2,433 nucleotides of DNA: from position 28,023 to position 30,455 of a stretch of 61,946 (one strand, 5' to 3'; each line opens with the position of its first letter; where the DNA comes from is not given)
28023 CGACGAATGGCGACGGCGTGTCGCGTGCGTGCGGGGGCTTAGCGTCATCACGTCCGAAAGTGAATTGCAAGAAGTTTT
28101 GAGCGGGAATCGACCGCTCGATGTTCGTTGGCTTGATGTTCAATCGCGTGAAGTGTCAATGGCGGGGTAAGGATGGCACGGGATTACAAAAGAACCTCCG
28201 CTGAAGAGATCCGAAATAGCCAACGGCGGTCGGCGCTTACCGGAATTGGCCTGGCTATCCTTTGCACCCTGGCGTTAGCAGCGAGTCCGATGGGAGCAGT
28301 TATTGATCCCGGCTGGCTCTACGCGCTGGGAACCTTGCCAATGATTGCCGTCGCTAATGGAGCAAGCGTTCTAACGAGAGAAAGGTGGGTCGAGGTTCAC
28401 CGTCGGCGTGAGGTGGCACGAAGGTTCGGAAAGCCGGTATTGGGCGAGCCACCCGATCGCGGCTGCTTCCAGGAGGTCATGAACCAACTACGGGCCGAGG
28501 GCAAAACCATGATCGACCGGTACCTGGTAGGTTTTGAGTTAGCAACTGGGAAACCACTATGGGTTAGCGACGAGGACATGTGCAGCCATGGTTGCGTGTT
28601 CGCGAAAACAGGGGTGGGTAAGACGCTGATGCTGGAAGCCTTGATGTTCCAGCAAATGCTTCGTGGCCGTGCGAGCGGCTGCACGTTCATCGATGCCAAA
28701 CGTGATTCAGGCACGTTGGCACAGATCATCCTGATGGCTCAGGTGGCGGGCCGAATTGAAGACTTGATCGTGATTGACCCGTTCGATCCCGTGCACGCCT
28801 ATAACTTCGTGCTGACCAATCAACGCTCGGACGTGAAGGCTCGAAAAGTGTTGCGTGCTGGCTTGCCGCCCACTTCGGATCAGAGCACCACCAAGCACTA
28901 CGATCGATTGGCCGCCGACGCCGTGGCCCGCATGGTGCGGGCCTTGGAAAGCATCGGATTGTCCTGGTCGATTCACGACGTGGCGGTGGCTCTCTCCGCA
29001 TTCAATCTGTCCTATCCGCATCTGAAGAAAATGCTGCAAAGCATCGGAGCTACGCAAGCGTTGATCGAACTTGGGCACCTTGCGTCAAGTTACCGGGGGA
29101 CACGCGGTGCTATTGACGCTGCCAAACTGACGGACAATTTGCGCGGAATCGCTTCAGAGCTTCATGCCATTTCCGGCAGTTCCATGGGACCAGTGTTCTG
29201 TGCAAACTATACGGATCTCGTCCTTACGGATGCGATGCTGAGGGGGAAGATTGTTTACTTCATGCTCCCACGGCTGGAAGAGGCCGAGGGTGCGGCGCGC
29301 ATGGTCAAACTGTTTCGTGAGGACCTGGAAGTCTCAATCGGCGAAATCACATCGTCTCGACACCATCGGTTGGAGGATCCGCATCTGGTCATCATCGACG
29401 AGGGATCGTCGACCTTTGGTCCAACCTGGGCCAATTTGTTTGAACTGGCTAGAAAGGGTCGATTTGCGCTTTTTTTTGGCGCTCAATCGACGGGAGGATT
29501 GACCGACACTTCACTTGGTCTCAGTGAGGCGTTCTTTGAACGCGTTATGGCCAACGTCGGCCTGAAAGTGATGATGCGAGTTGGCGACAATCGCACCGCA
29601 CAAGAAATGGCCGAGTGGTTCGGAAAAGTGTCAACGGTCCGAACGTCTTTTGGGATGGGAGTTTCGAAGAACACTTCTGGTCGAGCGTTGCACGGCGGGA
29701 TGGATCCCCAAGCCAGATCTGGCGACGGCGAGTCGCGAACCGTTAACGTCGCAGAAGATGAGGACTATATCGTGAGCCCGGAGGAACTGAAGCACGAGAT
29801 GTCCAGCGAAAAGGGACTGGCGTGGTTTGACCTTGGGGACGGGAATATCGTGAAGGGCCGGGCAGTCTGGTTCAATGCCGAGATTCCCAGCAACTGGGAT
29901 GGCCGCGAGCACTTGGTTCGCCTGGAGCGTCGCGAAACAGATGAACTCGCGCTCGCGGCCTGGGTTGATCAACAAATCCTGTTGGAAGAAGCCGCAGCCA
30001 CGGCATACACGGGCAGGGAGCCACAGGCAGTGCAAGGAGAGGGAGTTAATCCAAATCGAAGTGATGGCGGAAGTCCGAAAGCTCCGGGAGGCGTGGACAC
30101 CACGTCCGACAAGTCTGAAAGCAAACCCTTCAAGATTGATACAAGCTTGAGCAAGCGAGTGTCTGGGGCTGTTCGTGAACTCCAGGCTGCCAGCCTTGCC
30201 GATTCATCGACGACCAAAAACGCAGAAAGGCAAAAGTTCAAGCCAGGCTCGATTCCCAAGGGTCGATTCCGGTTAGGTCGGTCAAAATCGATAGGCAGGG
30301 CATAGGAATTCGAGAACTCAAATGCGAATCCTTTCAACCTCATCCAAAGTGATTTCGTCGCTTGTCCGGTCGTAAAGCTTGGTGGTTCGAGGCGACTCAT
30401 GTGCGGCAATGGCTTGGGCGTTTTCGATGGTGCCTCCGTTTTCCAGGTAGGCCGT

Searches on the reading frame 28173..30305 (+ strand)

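Call 3: search_protein_families(library=pfam, proteins=[window:28173-30305:+], max_evalue=0.01)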
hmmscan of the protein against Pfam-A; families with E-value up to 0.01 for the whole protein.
window:28173-30305:+ (710 aa): 2 families
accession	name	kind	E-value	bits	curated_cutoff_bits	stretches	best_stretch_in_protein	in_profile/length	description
PF12696.13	TraG-D_C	-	1.2e-05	25.7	22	1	405-539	3-121/126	TraM recognition site of TraD and TraG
PF10412.15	TrwB_AAD_bind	-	0.0024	17.3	20.5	0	456-506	296-346/387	Type IV secretion-system coupling protein DNA-binding domain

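Call 4: search_protein_families(library=padloc, proteins=[window:28173-30305:+], max_evalue=0.01)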
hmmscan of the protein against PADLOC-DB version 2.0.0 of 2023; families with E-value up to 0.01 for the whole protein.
window:28173-30305:+ (710 aa): 1 family
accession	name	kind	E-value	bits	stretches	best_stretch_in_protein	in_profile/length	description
PDLC04140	mad8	-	8.1e-13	46.6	1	127-480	18-263/314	mads_8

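Call 7: search_protein_families(library=ncbifam, proteins=[window:28173-30305:+], max_evalue=0.01)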
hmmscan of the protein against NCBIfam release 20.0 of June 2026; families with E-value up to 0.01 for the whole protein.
window:28173-30305:+ (710 aa): 3 families
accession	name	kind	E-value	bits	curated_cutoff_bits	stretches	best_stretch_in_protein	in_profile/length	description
TIGR03743.1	SXT_TraD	subfamily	1.2e-18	67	366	2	103-271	146-305/636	conjugative transfer system coupling protein TraD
NF041447.1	TrbC_conju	equivalog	4e-14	52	800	1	125-202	117-192/685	F-type conjugative transfer protein TrbC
TIGR03754.1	conj_TOL_TraD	equivalog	1.3e-06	27.3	647.55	1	118-201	162-242/643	type IV conjugative transfer system coupling protein TraD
